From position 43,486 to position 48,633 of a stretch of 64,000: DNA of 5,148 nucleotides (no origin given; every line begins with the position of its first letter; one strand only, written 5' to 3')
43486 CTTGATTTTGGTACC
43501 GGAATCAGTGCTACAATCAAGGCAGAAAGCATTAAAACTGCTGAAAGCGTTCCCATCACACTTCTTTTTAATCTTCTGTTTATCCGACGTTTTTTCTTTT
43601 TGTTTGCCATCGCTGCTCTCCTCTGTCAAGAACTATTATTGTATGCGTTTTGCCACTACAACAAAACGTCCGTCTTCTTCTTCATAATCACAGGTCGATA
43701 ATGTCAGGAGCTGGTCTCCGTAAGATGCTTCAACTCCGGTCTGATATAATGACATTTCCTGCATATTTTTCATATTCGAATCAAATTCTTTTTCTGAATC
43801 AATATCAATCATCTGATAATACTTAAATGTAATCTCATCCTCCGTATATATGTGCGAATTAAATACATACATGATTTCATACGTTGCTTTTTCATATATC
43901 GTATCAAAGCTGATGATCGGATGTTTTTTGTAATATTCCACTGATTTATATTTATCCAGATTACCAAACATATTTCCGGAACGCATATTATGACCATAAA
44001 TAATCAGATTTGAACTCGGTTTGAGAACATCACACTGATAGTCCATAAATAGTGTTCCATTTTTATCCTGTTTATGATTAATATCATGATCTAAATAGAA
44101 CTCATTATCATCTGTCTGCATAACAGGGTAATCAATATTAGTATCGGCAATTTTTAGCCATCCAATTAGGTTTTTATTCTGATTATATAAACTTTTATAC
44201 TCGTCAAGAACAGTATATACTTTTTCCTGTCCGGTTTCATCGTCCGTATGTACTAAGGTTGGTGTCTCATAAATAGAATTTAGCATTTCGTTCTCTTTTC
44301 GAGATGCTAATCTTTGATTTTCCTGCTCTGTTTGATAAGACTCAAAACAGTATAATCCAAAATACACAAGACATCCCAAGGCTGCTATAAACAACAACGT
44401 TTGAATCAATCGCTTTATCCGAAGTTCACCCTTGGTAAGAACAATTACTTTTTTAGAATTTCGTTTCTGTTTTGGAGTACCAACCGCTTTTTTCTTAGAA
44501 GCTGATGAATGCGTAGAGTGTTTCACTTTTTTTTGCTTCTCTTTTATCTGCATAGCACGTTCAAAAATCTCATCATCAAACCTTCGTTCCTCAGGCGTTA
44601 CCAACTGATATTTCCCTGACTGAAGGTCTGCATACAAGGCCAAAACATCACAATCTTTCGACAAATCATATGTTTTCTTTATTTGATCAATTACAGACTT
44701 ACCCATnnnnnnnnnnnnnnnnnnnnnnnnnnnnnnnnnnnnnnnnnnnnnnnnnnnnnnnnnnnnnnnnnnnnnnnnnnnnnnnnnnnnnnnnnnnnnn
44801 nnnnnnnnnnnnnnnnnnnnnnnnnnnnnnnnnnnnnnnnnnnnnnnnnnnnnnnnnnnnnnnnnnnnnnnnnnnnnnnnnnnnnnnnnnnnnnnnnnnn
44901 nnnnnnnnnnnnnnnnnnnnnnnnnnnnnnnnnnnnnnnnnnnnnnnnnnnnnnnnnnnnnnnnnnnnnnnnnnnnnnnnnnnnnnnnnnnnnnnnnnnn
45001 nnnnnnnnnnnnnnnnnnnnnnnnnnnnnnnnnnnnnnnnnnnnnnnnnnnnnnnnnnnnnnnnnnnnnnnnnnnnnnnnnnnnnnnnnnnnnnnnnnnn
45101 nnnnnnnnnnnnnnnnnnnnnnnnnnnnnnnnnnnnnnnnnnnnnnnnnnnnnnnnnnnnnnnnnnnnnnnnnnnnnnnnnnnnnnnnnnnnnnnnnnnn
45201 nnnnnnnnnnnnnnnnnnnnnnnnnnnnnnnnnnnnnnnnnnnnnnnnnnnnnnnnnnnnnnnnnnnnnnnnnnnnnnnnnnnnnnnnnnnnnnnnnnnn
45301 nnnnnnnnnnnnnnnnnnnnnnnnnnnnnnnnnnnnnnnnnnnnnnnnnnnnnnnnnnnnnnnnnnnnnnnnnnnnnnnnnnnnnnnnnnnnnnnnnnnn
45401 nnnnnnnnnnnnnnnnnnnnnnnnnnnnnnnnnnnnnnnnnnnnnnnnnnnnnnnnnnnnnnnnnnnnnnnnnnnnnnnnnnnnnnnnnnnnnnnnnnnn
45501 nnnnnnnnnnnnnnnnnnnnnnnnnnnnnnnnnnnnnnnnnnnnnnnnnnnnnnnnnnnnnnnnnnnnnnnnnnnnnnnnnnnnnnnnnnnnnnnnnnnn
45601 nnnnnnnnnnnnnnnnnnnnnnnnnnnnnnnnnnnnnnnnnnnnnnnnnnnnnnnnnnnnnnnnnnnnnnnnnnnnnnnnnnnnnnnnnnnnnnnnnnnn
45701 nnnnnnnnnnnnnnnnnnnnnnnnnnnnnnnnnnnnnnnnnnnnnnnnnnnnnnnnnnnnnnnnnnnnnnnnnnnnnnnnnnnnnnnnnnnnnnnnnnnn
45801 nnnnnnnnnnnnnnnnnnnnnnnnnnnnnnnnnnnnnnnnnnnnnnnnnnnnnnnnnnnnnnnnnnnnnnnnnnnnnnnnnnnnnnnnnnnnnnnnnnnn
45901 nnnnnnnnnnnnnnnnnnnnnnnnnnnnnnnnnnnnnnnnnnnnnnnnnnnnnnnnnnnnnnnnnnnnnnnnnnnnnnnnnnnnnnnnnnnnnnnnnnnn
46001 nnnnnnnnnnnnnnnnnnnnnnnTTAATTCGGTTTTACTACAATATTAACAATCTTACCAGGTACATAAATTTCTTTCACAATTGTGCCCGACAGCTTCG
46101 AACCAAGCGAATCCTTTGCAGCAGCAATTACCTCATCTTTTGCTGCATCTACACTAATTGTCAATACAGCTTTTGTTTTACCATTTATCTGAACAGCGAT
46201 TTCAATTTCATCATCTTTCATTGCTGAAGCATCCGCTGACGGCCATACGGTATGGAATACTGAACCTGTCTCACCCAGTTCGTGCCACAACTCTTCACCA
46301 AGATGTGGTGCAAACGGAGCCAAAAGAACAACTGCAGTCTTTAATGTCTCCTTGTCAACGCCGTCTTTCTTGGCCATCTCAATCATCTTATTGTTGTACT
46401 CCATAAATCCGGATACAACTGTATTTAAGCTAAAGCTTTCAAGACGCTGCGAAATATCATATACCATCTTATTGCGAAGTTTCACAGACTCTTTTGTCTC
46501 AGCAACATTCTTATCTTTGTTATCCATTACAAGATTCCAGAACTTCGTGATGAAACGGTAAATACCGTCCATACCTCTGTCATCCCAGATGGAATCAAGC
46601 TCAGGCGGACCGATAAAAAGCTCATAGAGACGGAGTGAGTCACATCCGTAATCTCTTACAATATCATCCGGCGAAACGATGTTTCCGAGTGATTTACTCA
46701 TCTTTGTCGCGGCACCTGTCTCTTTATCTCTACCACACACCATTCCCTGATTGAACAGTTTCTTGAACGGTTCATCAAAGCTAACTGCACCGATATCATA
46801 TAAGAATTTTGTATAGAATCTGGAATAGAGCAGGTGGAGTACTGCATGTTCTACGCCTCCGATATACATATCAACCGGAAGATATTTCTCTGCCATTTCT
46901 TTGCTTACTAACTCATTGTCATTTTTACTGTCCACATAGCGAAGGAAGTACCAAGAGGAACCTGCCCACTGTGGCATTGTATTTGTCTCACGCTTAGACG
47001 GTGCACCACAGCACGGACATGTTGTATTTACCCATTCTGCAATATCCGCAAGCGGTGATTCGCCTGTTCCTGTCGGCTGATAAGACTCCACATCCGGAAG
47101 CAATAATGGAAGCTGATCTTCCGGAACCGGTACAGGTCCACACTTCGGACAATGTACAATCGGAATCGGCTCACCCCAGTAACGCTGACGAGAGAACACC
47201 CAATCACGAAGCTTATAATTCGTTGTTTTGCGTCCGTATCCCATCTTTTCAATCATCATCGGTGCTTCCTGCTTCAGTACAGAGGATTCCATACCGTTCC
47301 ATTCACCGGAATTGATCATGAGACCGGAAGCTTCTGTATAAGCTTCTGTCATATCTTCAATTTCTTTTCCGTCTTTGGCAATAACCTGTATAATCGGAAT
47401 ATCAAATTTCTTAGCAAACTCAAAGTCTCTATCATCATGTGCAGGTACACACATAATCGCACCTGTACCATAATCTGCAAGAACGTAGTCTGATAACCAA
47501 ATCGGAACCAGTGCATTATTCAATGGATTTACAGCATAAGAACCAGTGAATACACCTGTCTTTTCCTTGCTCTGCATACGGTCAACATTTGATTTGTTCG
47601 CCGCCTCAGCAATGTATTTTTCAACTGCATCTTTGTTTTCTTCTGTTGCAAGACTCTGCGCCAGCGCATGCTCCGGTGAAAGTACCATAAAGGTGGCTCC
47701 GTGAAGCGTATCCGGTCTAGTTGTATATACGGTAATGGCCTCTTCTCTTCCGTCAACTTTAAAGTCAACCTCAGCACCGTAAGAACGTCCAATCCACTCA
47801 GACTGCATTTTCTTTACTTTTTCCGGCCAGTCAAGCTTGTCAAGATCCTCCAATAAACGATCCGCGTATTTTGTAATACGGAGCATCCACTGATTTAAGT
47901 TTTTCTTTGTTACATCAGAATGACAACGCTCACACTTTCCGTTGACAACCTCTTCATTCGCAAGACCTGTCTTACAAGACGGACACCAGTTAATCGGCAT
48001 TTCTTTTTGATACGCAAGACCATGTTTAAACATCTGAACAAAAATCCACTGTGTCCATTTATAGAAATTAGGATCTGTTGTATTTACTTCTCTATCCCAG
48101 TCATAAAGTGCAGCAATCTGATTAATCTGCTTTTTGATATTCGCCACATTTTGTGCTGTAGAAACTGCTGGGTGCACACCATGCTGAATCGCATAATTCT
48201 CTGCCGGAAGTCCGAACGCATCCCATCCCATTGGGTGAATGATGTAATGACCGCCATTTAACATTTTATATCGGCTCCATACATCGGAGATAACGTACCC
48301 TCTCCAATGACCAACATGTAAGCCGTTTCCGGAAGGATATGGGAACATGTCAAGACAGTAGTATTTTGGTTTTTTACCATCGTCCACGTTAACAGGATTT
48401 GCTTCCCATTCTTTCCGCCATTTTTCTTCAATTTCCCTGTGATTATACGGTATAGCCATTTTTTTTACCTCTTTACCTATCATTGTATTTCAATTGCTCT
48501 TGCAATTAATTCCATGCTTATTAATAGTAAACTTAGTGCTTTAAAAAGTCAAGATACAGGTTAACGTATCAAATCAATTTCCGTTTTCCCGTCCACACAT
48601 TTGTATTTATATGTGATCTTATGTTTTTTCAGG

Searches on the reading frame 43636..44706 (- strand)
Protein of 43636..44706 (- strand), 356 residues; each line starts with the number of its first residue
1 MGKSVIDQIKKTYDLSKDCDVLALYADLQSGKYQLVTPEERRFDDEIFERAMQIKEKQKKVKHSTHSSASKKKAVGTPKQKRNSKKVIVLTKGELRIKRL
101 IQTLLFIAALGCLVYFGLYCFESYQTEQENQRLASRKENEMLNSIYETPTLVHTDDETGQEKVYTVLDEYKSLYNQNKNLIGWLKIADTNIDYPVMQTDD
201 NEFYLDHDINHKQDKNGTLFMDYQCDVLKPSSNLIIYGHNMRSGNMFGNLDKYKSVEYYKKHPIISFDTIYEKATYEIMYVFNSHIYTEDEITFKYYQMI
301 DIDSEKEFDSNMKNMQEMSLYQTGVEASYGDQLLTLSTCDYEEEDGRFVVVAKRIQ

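Call 68: search_protein_families(library=pfam, proteins=[window:43636-44706:-], max_evalue=0.0001)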
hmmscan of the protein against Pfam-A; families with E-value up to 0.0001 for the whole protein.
window:43636-44706:- (356 aa): 1 family
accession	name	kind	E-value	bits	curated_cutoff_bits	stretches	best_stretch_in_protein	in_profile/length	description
PF04203.18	Sortase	-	3.9e-15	56.1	26.6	1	184-354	1-124/125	Sortase domain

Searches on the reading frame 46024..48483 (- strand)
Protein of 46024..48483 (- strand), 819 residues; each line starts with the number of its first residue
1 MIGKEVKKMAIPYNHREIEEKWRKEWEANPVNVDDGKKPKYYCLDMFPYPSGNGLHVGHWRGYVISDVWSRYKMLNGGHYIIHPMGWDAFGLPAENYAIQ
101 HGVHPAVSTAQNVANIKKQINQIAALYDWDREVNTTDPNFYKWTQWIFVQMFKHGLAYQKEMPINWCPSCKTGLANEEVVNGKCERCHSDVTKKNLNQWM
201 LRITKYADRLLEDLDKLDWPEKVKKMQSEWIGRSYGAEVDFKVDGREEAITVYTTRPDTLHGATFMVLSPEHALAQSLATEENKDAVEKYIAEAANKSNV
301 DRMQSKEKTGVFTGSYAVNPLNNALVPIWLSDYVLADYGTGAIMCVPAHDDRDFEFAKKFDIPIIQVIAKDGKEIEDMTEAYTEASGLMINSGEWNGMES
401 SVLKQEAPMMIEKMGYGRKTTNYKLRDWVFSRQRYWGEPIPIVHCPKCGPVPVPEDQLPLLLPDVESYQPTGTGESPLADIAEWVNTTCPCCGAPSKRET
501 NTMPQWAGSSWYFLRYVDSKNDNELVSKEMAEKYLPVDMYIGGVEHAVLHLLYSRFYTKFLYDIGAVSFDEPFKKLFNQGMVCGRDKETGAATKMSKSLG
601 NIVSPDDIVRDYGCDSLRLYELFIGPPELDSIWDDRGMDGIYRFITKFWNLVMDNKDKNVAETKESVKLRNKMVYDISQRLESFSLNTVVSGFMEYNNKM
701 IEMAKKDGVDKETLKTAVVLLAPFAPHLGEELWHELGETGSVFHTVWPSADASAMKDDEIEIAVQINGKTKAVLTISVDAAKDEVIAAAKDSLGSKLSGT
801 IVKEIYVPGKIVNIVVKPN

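Call 68: search_protein_families(library=pfam, proteins=[window:46024-48483:-], max_evalue=0.0001)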
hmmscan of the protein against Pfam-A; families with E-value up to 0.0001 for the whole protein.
window:46024-48483:- (819 aa): 4 families
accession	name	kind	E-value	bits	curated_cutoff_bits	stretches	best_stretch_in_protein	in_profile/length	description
PF13603.12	tRNA-synt_1_2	-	9.5e-68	227.8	25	1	229-405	2-178/185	Leucyl-tRNA synthetase, editing domain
PF00133.28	tRNA-synt_1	-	4.8e-43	147.9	22.7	2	20-231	4-225/414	tRNA synthetases class I (I, L, M and V)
PF09334.17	tRNA-synt_1g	-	2.3e-24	86.4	20.1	1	47-192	7-147/391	tRNA synthetases class I (M)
PF08264.19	Anticodon_1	-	5.7e-18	65.7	25.1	1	671-783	9-145/148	Anticodon-binding domain of tRNA ligase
